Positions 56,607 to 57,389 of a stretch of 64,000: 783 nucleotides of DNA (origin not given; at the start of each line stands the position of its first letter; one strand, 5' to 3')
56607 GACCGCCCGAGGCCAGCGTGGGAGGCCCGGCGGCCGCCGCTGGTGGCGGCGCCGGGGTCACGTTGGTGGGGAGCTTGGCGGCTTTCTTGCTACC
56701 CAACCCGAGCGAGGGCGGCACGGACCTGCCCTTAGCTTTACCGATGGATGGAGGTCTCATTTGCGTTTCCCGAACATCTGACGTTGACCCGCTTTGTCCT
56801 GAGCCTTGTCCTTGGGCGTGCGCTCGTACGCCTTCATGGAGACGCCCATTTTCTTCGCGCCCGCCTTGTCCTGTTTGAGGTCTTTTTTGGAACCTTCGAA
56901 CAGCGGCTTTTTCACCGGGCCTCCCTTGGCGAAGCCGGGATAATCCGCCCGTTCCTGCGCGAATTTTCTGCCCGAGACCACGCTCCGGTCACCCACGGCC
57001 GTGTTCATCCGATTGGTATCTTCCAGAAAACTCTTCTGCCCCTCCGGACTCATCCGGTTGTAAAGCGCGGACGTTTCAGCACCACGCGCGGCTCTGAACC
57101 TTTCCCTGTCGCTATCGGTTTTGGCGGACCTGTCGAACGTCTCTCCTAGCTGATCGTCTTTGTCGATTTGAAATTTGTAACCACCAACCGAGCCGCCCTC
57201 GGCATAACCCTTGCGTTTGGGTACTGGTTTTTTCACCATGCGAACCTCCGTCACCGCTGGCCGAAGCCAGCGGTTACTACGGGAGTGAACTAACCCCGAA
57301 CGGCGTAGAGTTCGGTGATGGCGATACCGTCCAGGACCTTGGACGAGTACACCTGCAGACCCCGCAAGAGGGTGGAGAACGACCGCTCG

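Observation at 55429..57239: Five consecutive Lys/Arg-rich small paralogues sharing a G(Y/F)x(E/D)GG.V / (K/R)GGK(V/I)K(K/R) motif pair, between capsid and tail genes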

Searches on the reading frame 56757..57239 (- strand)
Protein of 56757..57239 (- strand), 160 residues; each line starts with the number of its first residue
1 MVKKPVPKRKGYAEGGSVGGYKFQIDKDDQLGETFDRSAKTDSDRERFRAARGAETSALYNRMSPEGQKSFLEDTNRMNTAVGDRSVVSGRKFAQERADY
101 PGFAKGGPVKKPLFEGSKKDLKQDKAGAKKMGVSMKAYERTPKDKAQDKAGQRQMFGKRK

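Call 4: search_protein_families(library=pfam, proteins=[window:56757-57239:-], max_evalue=1)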
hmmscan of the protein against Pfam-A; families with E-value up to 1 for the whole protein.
window:56757-57239:- (160 aa): 1 family
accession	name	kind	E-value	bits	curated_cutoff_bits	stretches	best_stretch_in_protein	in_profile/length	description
PF05838.17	Glyco_hydro_108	-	0.098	13.6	21.2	1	115-149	8-42/85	Glycosyl hydrolase 108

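Call 5: search_protein_families(library=phrogs, proteins=[window:56757-57239:-], max_evalue=1)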
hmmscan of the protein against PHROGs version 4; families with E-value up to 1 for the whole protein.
window:56757-57239:- (160 aa): 0 families

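Call 13: search_dna_similar(query=window:56757-57239:-, collection=phages, mode=protein, max_evalue=0.01, max_rows=30)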
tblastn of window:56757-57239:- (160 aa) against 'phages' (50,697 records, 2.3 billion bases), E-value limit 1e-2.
Records with a match: 1; places in all: 1; records where one place covers at least 80% of the query: 0.
Best place of each record, by identity: <60% 1.
By first word of the organism name: Caudoviricetes 1.
By host as written in the record: - 1.
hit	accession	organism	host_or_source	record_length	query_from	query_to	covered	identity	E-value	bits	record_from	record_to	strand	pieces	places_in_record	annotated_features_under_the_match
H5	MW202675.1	Caudoviricetes sp.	Manatee Spring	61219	105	149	28%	55.6%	2e-3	43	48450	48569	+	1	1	yenB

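Call 14: find_homologous_proteins(query=A1, max_evalue=0.001)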
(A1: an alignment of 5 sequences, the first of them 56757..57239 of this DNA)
Query A1 (5 sequences) (160 aa, profile of the alignment): 17 proteins with E <= 0.001 among 5374 candidates.
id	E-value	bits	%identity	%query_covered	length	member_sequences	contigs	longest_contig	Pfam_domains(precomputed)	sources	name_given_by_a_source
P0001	7.8e-32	128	36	28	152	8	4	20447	-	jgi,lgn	jgi:hypothetical protein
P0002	5.0e-30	122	28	68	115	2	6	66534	-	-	-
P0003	3.3e-25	107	100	100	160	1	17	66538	-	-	-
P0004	1.2e-15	76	33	28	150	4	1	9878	-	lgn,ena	-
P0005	1.5e-15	76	-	-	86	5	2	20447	-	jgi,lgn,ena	jgi:hypothetical protein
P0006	4.3e-15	74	28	69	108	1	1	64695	-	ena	-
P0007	1.2e-14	73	63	11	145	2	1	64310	-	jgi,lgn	jgi:hypothetical protein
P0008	2.5e-14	72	-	-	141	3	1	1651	-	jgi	-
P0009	7.9e-12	64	-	-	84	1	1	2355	-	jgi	jgi:hypothetical protein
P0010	1.1e-11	63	63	100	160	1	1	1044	-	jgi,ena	-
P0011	1.3e-11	63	-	-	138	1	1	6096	-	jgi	jgi:hypothetical protein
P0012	5.8e-11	61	-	-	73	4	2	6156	-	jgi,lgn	jgi:hypothetical protein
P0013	1.9e-8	53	71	11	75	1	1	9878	-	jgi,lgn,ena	-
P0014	3.1e-8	52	46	100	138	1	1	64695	-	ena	-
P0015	4.8e-5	42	38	18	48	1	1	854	-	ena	-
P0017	9.7e-4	38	78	11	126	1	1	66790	-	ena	-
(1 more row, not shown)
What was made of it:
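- The summed charge is +74 per set of five, against about 128,000 phosphates for the 64-kb window (about 133,000 if the genome is near 66.5 kb, the longest contig carrying protein A; call 14).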

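Call 17: find_encoding_contigs(protein=P0017, flank=6000, max_places=3)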
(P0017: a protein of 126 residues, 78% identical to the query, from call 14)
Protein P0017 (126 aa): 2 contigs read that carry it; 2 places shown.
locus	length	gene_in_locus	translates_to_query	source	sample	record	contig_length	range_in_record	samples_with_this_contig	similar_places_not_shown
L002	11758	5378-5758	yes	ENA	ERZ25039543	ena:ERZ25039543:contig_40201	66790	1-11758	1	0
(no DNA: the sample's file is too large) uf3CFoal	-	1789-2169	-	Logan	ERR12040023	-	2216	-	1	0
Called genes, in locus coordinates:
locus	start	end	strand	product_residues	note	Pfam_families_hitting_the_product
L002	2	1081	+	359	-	?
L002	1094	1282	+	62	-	-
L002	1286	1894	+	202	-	-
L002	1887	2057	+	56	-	-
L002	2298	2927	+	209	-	-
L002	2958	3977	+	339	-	PF25209:Phage_capsid_4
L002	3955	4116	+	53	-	-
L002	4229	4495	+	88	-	-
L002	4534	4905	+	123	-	-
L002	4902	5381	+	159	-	-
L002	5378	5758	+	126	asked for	-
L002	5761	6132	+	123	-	-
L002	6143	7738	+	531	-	PF13884:Peptidase_S74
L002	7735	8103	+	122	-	-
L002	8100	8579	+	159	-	PF01391:Collagen (weak)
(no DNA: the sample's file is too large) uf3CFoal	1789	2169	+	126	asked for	-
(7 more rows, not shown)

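Call 18: find_encoding_contigs(protein=P0006, flank=6000, max_places=3)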
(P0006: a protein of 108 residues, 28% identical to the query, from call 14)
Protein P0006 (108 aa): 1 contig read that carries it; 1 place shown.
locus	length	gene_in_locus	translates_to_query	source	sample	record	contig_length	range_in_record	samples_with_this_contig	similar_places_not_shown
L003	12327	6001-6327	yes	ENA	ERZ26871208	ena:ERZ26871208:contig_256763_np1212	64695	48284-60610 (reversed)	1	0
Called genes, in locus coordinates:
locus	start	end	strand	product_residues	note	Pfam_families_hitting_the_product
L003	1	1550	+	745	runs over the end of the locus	PF23899:SU10_portal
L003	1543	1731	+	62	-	-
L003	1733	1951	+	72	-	-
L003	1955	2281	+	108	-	-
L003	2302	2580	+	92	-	-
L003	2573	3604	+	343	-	-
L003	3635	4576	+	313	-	PF25209:Phage_capsid_4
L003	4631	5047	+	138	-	-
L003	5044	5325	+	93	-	-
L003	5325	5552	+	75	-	-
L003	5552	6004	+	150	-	-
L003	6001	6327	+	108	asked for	-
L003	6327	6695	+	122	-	-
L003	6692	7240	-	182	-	PF13392:HNH_3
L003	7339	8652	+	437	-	PF13884:Peptidase_S74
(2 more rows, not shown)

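Call 19: find_encoding_contigs(protein=P0007, flank=6000, max_places=3)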
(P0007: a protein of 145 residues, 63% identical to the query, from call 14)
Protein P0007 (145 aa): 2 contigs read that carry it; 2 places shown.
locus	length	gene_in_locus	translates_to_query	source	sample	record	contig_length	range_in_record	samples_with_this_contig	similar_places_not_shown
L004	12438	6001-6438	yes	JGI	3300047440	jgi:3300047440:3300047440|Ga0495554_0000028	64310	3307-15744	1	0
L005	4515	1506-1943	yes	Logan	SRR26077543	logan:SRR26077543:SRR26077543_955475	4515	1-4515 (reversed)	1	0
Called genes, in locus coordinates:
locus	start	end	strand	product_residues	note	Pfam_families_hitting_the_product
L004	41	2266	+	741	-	PF23899:SU10_portal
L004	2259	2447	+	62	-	-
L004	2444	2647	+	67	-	-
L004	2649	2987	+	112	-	-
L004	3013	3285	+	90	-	-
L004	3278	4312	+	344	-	-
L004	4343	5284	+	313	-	PF25209:Phage_capsid_4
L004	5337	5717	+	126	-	-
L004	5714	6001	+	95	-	-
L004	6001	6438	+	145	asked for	-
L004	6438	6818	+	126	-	-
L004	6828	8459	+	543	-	PF13884:Peptidase_S74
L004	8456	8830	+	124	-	-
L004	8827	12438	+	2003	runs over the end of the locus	-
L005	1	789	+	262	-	?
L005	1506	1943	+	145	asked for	-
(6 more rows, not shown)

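Call 22: search_protein_families(library=pfam, proteins=[P0017], max_evalue=0.01)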
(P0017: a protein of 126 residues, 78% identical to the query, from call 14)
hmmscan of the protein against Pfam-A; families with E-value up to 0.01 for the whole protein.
P0017 (126 aa): 0 families

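Call 23: search_protein_families(library=phrogs, proteins=[P0017], max_evalue=0.001)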
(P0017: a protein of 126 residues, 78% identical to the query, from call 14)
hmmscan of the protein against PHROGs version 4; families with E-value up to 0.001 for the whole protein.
P0017 (126 aa): 0 families

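Call 74: get_annotated_region(hit=H5, flank=5000)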
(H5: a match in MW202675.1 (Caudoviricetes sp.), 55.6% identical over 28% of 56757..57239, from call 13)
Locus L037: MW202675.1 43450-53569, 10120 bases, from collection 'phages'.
description: Myoviridae sp. isolate ct7L0027, complete genome.
organism: Caudoviricetes sp. (NCBI taxid 2832643)
taxonomy: Viruses; Duplodnaviria; Heunggongvirae; Uroviricota; Caudoviricetes
host: -; source: Manatee Spring; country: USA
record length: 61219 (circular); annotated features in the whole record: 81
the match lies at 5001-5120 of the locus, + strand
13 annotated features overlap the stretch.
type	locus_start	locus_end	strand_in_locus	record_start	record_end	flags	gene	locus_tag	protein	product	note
CDS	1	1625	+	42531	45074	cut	-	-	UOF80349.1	hypothetical protein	-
CDS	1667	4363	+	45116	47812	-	-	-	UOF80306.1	type I restriction enzyme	-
CDS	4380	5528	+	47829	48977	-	-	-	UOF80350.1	yenB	-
CDS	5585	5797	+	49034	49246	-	-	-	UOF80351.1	hypothetical protein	-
CDS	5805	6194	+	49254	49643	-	-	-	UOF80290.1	co-chaperonin groeS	-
CDS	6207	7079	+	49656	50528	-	-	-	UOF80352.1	endopeptidase clp ATP-binding subunit C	-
CDS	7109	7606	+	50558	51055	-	-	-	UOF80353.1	hypothetical protein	-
CDS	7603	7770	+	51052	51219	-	-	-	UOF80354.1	hypothetical protein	-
CDS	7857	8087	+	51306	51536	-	-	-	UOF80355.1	hypothetical protein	-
CDS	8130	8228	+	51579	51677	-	-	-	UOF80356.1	hypothetical protein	-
CDS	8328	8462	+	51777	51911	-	-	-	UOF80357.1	hypothetical protein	-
CDS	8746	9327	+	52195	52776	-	-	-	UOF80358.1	hypothetical protein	-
CDS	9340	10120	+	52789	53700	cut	-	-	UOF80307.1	major capsid protein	-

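Call 81: search_protein_families(library=pfam, proteins=[L037:4380-5528:+, L037:6207-7079:+, L037:1667-4363:+], max_evalue=0.01)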
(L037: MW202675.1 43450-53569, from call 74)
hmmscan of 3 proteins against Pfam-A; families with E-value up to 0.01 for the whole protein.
L037:4380-5528:+ (382 aa): 0 families

L037:6207-7079:+ (290 aa): 0 families

L037:1667-4363:+ (898 aa): 2 families
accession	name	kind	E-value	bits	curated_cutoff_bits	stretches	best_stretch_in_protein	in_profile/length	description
PF18823.6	InPase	-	2.4e-47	160.6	26.8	1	734-865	1-135/135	Inorganic Pyrophosphatase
PF00719.24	Pyrophosphatase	-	0.0031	17.8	23.5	1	771-795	32-56/153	Inorganic pyrophosphatase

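Call 82: search_protein_families(library=ncbifam, proteins=[window:56757-57239:-, L037:4380-5528:+], max_evalue=0.1)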
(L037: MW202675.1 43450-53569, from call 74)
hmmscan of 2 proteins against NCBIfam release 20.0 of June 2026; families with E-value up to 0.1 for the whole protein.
window:56757-57239:- (160 aa): 0 families

L037:4380-5528:+ (382 aa): 0 families

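Call 88: search_solved_structures(query=P0017, max_evalue=10, show_alignments=2)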
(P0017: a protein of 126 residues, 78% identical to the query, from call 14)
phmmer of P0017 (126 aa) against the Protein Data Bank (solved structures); distinct sequences matched with E-value up to 10: 1.
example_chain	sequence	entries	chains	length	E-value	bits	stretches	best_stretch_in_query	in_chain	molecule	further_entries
9e7c_A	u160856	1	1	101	0.11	16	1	15-91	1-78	Protein TFG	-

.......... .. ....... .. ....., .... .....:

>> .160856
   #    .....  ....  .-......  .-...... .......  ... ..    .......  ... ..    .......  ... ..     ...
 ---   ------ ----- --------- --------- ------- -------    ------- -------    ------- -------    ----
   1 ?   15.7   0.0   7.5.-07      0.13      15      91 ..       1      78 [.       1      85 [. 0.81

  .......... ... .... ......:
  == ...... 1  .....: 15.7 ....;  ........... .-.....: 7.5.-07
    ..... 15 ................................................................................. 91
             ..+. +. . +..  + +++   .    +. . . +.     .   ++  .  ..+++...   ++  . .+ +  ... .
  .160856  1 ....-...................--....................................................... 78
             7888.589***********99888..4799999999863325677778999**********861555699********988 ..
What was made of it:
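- Tried and rejected: The middle of P0017, which looks globular from its sequence, matched nothing in Pfam, PHROG or PDB sequences (calls 22, 23, 88).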

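Call 98: predict_structure(alignment_id=A5)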
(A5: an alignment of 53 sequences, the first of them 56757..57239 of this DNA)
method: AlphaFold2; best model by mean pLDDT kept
length: 160 residues; sequences in the alignment: 53
mean_pLDDT: 72.9   pTM: 0.35
mean pLDDT of the five models: 72.9, 72.1, 70.4, 69.9, 69.8
residues with pLDDT >= 90: 27; 70-90: 64; 50-70: 55; < 50: 14
segments of 3 or more residues with pLDDT < 50: 15-17, 19-25
pLDDT, mean of each block of 10 residues (from residue 1): 72 49 50 64 87 89 96 89 60 58 54 66 89 86 83 74
secondary structure, 60 per line:
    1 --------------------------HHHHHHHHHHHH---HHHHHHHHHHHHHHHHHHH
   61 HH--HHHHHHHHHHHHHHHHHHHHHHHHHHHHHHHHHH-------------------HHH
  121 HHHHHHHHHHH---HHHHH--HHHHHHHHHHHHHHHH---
elements in order: H27-38 H42-62 H65-98 H118-131 H135-139 H142-157
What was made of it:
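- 56757..57239 (-): Gene A, 160 aa. It is a fusion of a variable cassette (aa 1-111: basic tip, N motif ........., helical middle, C motif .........) with the conserved 'A-tail' module. AF2 mean pLDDT 72.9, with helices at 27-98 and 118-157 and low-confidence motif regions (call 98).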

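Call 101: fold_search(model_id=the predicted structure, library=pdb)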
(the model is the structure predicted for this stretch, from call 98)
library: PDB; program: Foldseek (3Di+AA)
matches with E <= 10: 5; with E <= 0.001: 0
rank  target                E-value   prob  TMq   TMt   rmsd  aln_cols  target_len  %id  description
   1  6yw5_ZZ               6.6e+00  0.05  0.15  0.09  10.0        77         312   19  The structure of the small subunit of the mitoribosome from Neurospora crassa (released 2020-11-11)
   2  1ea4_B                8.6e+00  0.30  0.14  0.52   0.4        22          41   32  TRANSCRIPTIONAL REPRESSOR COPG/22bp dsDNA COMPLEX (released 2001-07-05)
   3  9d5n_CC               8.6e+00  0.01  0.15  0.11  40.1       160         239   18  48-nm doublet microtubule from Trichomonas vaginalis strain G3 (released 2025-05-14)
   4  1ea4_E                9.8e+00  0.25  0.14  0.49   0.4        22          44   32  TRANSCRIPTIONAL REPRESSOR COPG/22bp dsDNA COMPLEX (released 2001-07-05)
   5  6yo0_d                9.8e+00  0.04  0.19  0.28  18.4       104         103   13  Cryo-EM structure of Tetrahymena thermophila mitochondrial ATP synthase - F1/peripheral stalk (released 2020-09-30)

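Call 102: fold_search(model_id=the predicted structure, library=viral)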
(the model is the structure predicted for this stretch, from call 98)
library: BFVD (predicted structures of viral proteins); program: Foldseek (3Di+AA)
matches with E <= 10: 55; with E <= 0.001: 0
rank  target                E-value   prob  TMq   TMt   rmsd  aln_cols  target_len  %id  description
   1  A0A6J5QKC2            1.4e-01  0.97  0.21  0.41   5.1        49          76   49  Uncharacterized protein [uncultured Caudovirales phage]
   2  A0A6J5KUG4            1.5e-01  0.98  0.21  0.50   4.9        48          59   52  Uncharacterized protein [uncultured Caudovirales phage]
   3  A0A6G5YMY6            9.3e-01  0.63  0.20  0.40   5.0        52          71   31  (no name in the UniProt tables at hand)
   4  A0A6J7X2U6            1.5e+00  0.08  0.19  0.14  23.0       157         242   16  Uncharacterized protein [uncultured Caudovirales phage]
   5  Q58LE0                1.8e+00  0.06  0.18  0.15  26.8       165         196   16  Gp186 [Prochlorococcus phage P-SSM4]
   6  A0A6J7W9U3            3.4e+00  0.13  0.19  0.40  14.4        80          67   18  Uncharacterized protein [uncultured Caudovirales phage]
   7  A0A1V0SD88            3.4e+00  0.08  0.17  0.21   9.8        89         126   18  Uncharacterized protein [Indivirus ILV1]
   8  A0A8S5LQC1            3.4e+00  0.02  0.14  0.11  30.7       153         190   15  NikA, BACTERIAL CONJUGATION, RELAXASE, DNA [Siphoviridae sp. ctVFv13]
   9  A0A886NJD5            3.7e+00  0.11  0.21  0.07  17.8       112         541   16  (no name in the UniProt tables at hand)
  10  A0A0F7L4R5            4.2e+00  0.10  0.19  0.18  14.2       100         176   12  Uncharacterized protein [uncultured marine virus]
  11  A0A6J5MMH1            4.5e+00  0.03  0.18  0.11  23.2       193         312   13  Uncharacterized protein [uncultured Caudovirales phage]
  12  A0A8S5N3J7            4.8e+00  0.16  0.19  0.32   8.2        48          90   29  Uncharacterized protein [Siphoviridae sp. ct5Px37]
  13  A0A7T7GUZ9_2          4.8e+00  0.02  0.16  0.04  19.1       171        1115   11  Polyprotein [Waxsystermes virus]
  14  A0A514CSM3            5.1e+00  0.08  0.18  0.10  11.5        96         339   21  Uncharacterized protein [Achromobacter phage Motura]
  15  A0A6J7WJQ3            5.1e+00  0.05  0.24  0.05  32.4       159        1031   19  Uncharacterized protein [uncultured Caudovirales phage]
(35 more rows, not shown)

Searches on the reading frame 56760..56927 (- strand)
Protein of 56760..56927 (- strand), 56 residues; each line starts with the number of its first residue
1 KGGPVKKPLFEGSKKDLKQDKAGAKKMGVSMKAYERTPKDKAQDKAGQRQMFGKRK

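Call 73: find_homologous_proteins(query=A4, max_evalue=0.01)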
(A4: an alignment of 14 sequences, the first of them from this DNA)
Query A4 (14 sequences) (56 aa, profile of the alignment): 345 proteins with E <= 0.01 among 5926 candidates; the best 120 are listed.
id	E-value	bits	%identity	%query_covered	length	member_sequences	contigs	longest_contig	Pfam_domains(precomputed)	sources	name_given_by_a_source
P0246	5.3e-26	108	81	84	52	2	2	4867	-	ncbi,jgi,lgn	jgi:hypothetical protein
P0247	1.1e-24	104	77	93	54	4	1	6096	-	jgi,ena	jgi:hypothetical protein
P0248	2.2e-24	103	67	93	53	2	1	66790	-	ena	-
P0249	2.4e-24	103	65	93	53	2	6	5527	-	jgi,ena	jgi:hypothetical protein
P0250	2.9e-23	99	65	86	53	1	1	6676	-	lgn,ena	-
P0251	9.1e-23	98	63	88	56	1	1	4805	-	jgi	jgi:hypothetical protein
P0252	2.4e-22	97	69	80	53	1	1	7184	-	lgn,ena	-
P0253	2.4e-22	97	67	84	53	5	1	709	-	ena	-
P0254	5.5e-22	95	67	84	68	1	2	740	-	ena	-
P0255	4.1e-21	93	60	89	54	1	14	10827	-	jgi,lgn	jgi:hypothetical protein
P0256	5.2e-21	92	65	82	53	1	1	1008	-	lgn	-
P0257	5.5e-21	92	60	80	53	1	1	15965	-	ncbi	-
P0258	6.0e-21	92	59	88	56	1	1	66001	-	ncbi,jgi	jgi:hypothetical protein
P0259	8.1e-21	92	55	75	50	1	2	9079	-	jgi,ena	jgi:hypothetical protein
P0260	1.0e-20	91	58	77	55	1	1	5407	-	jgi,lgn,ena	-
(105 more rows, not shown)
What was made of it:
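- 56757..56906 (-): A-tail module (aa 112-160): an internal two-fold repeat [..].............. / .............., ending in QMFGKRK. There are 345 homologues, nearly all stand-alone proteins of about 52 aa (call 73).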
